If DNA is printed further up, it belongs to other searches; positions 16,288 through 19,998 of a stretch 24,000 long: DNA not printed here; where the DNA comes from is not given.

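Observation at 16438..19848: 1136-aa orphan protein with no recognisable catalytic motif as first gene of the R-M operon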

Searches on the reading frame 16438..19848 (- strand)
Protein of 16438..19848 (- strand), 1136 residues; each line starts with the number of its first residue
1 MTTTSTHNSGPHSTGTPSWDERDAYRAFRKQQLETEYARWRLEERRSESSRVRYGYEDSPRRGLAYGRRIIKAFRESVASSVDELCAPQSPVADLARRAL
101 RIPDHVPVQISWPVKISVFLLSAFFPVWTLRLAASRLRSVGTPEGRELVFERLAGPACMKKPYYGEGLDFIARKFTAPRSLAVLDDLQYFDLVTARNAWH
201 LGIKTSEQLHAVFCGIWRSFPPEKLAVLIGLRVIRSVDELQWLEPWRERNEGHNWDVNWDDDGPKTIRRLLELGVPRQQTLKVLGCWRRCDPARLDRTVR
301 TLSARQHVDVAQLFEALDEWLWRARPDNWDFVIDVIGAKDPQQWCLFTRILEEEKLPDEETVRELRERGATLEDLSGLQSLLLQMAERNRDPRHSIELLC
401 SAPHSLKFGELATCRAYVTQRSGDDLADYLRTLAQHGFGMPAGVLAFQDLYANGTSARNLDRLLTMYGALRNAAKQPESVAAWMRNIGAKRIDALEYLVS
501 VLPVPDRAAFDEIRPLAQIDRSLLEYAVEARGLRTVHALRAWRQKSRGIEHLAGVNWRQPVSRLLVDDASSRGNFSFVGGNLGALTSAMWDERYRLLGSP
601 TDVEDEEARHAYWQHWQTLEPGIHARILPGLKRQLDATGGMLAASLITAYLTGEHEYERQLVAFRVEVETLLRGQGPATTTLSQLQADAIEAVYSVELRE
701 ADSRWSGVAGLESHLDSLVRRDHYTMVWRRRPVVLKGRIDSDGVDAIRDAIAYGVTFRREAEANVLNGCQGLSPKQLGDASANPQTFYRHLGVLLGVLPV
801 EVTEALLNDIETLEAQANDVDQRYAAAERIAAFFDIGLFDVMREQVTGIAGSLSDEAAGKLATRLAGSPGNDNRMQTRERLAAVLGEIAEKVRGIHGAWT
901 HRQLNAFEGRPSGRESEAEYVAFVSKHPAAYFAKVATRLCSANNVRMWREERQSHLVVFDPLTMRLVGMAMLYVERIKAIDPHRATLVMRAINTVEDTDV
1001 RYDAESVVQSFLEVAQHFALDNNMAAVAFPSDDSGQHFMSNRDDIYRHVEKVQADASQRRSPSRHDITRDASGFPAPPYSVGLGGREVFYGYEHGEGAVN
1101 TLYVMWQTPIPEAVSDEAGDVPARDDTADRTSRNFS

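Call 5: search_protein_families(library=pfam, proteins=[window:16438-19848:-], max_evalue=0.1)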
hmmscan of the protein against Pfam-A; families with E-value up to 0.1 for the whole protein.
window:16438-19848:- (1136 aa): 1 family
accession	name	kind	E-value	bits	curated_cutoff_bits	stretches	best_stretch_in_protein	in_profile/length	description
PF15119.11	APOC4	-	0.096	13.4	27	0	694-777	6-90/94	Apolipoprotein C4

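Call 6: search_protein_families(library=ncbifam, proteins=[window:16438-19848:-], max_evalue=0.1)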
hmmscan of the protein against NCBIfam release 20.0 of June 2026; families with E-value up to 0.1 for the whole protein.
window:16438-19848:- (1136 aa): 0 families

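Call 7: search_protein_families(library=padloc, proteins=[window:16438-19848:-], max_evalue=0.1)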
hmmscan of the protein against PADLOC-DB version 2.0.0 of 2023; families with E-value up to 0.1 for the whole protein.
window:16438-19848:- (1136 aa): 0 families

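Call 8: find_homologous_proteins(query=window:16438-19848:-)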
Query window:16438-19848:- (1136 aa): 8 proteins with E <= 0.001 among 8000 candidates.
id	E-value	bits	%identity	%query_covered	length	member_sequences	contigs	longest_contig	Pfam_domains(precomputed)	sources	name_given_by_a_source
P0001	0.0e+0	2362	100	91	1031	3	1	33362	-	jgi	jgi:hypothetical protein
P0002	0.0e+0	2288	89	99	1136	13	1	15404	-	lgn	-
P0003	0.0e+0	1612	66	98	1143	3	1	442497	-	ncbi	-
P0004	0.0e+0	1254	54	96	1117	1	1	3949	-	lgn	-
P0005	1.9e-252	859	42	98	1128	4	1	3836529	-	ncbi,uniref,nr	ncbi:hypothetical protein SAMN05444168_4695 [Paraburkholderia phenazinium]|uniref:Uncharacterized pr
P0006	3.9e-245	835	44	90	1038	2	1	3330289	-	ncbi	-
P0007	8.5e-240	817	45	77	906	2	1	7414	-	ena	-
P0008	1.1e-238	813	43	91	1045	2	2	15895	-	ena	-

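Call 9: search_solved_structures(query=window:16438-19848:-, max_evalue=10)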
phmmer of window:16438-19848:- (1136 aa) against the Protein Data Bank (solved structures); distinct sequences matched with E-value up to 10: 0.
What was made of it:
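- Tried and rejected: The single-sequence search found nothing (call 9).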

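Call 10: search_protein_families(library=phrogs, proteins=[window:16438-19848:-], max_evalue=1)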
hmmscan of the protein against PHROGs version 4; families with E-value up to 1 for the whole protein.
window:16438-19848:- (1136 aa): 2 families
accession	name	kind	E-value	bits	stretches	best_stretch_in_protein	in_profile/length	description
phrog_34801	-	unknown function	0.31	12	1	475-529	22-75/92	-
phrog_1982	-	unknown function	0.4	11.8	0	306-367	19-75/80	-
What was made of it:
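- Checked: No sequence-level match exists to any Pfam, NCBIfam, PADLOC or PHROG family, or to any PDB chain (calls 5, 6, 7, 9, 10).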

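Call 13: find_encoding_contigs(protein=P0005, flank=10000, max_places=3)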
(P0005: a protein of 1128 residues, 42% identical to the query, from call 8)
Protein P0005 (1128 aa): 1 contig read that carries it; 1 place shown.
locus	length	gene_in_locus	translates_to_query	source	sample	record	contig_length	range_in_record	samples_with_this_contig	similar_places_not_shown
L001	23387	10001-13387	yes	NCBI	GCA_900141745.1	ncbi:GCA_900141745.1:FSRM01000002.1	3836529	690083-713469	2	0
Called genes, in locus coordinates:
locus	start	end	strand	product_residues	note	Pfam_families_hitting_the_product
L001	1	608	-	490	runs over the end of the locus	PF00171:Aldedh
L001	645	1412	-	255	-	PF00106:adh_short, PF01370:Epimerase, PF13561:adh_short_C2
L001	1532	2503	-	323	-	PF22290:DmmA-like_N, PF00175:NAD_binding_1 (weak), PF00111:Fer2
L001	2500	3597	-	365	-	PF00355:Rieske, PF19112:VanA_C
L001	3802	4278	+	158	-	PF01047:MarR, PF12802:MarR_2, PF13412:HTH_24 (weak)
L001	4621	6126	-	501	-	-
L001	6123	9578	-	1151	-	PF00069:Pkinase, PF07714:PK_Tyr_Ser-Thr, PF01636:APH (faint), PF13086:AAA_11, PF13245:AAA_19 (faint), PF13604:AAA_30 (faint), PF01443:Viral_helicase1 (faint), PF13087:AAA_12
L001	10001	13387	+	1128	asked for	-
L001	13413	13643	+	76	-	-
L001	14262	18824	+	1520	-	PF00004:AAA (weak)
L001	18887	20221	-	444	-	PF06527:TniQ, PF15978:TnsD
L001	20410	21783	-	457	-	PF06527:TniQ, PF15978:TnsD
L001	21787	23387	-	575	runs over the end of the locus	PF05621:TniB, PF13401:AAA_22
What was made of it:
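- A Tn7-like element (call 13).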

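Call 14: find_encoding_contigs(protein=P0003, flank=10000, max_places=3)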
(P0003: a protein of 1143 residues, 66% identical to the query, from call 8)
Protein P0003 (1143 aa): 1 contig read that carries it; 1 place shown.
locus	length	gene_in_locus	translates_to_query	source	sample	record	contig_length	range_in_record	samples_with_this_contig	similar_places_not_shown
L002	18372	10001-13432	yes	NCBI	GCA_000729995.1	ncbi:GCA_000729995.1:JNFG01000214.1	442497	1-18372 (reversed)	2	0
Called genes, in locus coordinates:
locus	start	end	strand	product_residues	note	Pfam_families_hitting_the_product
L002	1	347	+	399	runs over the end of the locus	-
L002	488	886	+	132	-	-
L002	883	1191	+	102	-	-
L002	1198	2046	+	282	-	PF04849:HAP1_N (faint)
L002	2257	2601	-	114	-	-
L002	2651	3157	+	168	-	PF24719:Imm33-like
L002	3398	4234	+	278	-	-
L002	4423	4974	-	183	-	-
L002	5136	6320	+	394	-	-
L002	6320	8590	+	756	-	-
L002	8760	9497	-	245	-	-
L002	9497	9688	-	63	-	-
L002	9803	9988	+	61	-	-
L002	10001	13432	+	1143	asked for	-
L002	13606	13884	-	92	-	-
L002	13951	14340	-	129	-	PF10765:Phage_P22_NinX (weak)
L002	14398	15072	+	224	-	PF02586:SRAP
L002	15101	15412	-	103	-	-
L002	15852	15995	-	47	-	-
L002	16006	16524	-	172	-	-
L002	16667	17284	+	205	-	-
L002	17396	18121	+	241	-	-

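Call 15: find_encoding_contigs(protein=P0006, flank=10000, max_places=3)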
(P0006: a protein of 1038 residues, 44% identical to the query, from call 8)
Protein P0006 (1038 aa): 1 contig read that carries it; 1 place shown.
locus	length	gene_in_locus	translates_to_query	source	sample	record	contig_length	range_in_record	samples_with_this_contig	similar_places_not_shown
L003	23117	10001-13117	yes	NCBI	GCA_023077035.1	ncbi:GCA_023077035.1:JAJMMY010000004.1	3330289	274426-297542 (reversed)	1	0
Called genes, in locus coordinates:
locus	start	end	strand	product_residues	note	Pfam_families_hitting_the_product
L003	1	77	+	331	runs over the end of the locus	PF02796:HTH_7 (faint), PF09339:HTH_IclR (faint), PF00665:rve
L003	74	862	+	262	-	PF01695:IstB_IS21, PF00308:Bac_DnaA, PF13191:AAA_16 (weak), PF00004:AAA, PF07728:AAA_5 (faint)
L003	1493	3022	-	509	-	PF13007:LZ_Tnp_IS66, PF13005:zf-IS66, PF03050:DDE_Tnp_IS66, PF13817:DDE_Tnp_IS66_C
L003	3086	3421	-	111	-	PF05717:TnpB_IS66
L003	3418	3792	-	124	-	PF13542:HTH_Tnp_ISL3, PF01527:HTH_Tnp_1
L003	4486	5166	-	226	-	PF15579:Imm52 (weak)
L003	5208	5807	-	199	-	PF15648:Tox-REase-5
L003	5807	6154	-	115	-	-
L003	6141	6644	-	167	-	PF13503:DUF4123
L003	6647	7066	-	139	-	PF05488:PAAR_motif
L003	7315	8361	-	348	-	PF18731:HEPN_Swt1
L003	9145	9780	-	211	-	-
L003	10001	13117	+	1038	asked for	-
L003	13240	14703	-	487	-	-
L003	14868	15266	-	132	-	-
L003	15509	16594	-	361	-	-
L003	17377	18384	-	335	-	PF04796:RepA_C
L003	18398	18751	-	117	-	-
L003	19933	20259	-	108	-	PF12797:Fer4_2 (faint), PF13237:Fer4_10 (faint), PF14697:Fer4_21 (faint), PF12838:Fer4_7 (weak), PF13187:Fer4_9 (weak), PF00037:Fer4, PF12837:Fer4_6 (weak), PF11953:DUF3470, +2 more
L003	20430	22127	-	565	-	PF01368:DHH, PF02272:DHHA1, PF17768:RecJ_OB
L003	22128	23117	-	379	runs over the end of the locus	-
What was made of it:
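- HEPN_Swt1, and a Pkinase-AAA_11/12 protein (calls 13, 15). L003 has PAAR-DUF4123-Tox-REase-5-Imm52 nearby (call 15).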

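Call 18: find_encoding_contigs(protein=P0002, flank=10000, max_places=3)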
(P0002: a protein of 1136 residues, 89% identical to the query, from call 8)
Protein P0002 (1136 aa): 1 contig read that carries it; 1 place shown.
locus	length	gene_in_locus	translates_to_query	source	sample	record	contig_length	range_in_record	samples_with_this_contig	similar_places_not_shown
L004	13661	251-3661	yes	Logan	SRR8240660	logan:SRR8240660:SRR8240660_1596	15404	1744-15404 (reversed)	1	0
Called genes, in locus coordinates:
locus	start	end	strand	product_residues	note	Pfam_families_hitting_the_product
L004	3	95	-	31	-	?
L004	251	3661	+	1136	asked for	-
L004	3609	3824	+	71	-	-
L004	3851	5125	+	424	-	PF18536:DUF5623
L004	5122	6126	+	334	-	-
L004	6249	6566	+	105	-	-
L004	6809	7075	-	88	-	-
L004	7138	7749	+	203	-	PF04355:BamE (weak)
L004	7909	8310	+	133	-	PF12200:DUF3597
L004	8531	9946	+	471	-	PF23451:Zn_ribbon_PaaD (weak), PF05344:DUF746 (weak), PF13518:HTH_28 (faint), PF05344:DUF746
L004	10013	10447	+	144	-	PF00856:SET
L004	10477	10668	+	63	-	-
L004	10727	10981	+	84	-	-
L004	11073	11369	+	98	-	-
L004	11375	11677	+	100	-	-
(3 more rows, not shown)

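Call 19: find_encoding_contigs(protein=P0008, flank=10000, max_places=3)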
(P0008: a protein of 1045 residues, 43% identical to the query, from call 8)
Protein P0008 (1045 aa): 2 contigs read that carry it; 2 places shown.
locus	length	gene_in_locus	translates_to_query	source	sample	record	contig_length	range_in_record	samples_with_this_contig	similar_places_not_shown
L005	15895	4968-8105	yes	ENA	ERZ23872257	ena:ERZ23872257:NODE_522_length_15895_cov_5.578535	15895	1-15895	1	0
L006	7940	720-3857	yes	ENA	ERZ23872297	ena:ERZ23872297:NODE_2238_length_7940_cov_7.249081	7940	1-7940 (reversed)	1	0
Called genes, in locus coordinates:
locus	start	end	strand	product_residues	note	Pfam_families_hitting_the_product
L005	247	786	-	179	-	PF15567:Imm35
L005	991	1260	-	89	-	-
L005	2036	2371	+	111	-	-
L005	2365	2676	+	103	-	-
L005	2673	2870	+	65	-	-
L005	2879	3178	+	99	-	-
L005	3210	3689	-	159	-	-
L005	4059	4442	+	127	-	-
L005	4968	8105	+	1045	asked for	-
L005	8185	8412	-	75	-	-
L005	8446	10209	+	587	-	-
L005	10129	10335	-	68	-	-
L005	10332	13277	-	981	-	PF08751:TrwC, PF02562:PhoH (faint), PF13086:AAA_11 (faint), PF13245:AAA_19, PF13604:AAA_30, PF01443:Viral_helicase1 (faint), PF22232:TraI_hel_assoc_N (weak), PF13538:UvrD_C_2 (weak)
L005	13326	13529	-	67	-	-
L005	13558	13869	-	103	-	-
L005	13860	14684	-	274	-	PF10263:SprT-like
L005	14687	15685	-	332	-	-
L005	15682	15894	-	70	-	?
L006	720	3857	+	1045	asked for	-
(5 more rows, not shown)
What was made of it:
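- Imm33 and Imm35 genes are nearby in L002 and L005 (calls 14, 19).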

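Call 20: find_encoding_contigs(protein=P0001, flank=10000, max_places=3)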
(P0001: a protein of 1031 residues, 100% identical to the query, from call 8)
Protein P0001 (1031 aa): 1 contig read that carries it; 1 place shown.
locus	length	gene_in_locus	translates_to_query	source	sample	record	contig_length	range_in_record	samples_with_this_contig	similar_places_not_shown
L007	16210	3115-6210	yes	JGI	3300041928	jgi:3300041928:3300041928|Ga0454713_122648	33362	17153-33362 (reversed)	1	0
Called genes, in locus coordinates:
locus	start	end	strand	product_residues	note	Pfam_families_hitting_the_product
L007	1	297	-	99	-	?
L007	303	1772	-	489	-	PF00817:IMS (weak)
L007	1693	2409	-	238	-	-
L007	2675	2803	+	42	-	-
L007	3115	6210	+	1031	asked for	-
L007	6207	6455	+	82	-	-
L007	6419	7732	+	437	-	PF00145:DNA_methylase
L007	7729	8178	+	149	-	PF03852:Vsr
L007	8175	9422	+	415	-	PF09019:EcoRII-C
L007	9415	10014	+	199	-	-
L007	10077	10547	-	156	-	-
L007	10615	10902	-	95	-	PF00216:Bac_DNA_binding, PF18291:HU-HIG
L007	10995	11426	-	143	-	PF04965:GPW_gp25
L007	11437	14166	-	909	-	PF02861:Clp_N, PF13191:AAA_16 (weak), PF23569:NBD_SMAX1 (weak), PF00004:AAA, PF17871:AAA_lid_9, PF07724:AAA_2, PF07728:AAA_5, PF10431:ClpB_D2-small, +4 more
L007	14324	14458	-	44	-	-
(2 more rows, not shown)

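Call 31: predict_structure(alignment_id=A1)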
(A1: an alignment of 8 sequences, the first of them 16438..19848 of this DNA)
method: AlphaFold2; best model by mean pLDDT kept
length: 1136 residues; sequences in the alignment: 8
mean_pLDDT: 59.9   pTM: 0.38
mean pLDDT of the five models: 59.9, 59.8, 58.5, 57.7, 54.9
residues with pLDDT >= 90: 56; 70-90: 373; 50-70: 274; < 50: 433
segments of 3 or more residues with pLDDT < 50: 1-26, 31-33, 35-117, 159-161, 216-220, 245-265, 274-278, 284-356, 697-731, 869-872, 910-1002, 1021-1024, 1034-1040, 1058-1074, 1084-1098, 1110-1136
pLDDT, mean of each block of 10 residues (from residue 1): 24 32 45 46 37 28 32 37 32 35 32 46 56 58 58 54 59 61 61 66 65 53 56 59 51 35 50 49 45 46 44 43 39 40 42 50 74 67 69 80 82 78 86 91 88 87 90 87 82 90 87 89 93 90 85 84 91 82 86 83 74 87 88 82 87 86 76 55 69 52 35 27 25 67 82 83 71 58 69 82 85 74 82 78 73 73 66 66 80 74 71 35 29 29 35 37 34 33 36 40 53 56 52 48 63 56 35 55 44 39 60 28 27 29
secondary structure, 60 per line:
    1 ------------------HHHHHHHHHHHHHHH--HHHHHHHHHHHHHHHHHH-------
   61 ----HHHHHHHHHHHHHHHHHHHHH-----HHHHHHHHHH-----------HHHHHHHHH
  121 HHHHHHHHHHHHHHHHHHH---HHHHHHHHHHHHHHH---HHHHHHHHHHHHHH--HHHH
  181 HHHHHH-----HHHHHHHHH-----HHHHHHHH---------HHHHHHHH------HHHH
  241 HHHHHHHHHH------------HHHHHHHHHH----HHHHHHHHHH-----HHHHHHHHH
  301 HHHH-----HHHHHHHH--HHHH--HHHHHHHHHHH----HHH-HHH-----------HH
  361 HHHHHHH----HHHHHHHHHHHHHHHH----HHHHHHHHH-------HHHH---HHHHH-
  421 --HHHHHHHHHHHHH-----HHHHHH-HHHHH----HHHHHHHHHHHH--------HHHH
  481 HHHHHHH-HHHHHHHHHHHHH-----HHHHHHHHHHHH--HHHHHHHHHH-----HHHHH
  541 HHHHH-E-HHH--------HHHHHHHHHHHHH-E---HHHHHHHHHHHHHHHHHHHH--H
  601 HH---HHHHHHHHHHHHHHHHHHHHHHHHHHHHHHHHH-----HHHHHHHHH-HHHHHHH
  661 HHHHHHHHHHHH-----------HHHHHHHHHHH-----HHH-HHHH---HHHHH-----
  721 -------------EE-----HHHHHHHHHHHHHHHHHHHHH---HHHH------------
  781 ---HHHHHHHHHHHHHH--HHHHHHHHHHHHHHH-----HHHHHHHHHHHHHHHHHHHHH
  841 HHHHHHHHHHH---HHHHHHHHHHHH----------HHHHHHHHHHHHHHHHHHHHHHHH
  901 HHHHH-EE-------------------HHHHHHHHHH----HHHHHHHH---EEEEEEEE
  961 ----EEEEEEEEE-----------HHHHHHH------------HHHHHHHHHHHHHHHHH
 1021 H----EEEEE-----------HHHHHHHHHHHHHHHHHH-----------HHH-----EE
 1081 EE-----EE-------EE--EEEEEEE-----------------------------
elements in order (helices of 4 or more, strands of 3 or more residues): H19-33 H36-53 H65-85 H91-100 H112-139 H143-157 H161-174 H177-186 H192-200 H206-213 H223-230 H237-250 H263-272 H277-286 H292-304 H310-317 H320-323 H326-336 H359-367 H372-387 H392-400 H408-411 H415-419 H423-435 H441-446 H448-452 H457-468 H477-487 H489-501 H507-518 H521-530 H536-545 H560-572 H578-597 H606-638 H644-652 H654-672 H684-694 H704-707 H711-715 H741-761 H765-768 H784-797 H800-814 H820-851 H855-866 H877-905 H928-937 H942-949 E953-960 E965-973 H985-991 H1004-1021 E1026-1030 H1042-1059 E1079-1082 E1101-1107
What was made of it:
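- Tried and rejected: The first AF2 run, with 8 sequences, gave pLDDT 59.9 and an unusable C-terminal model (call 31).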
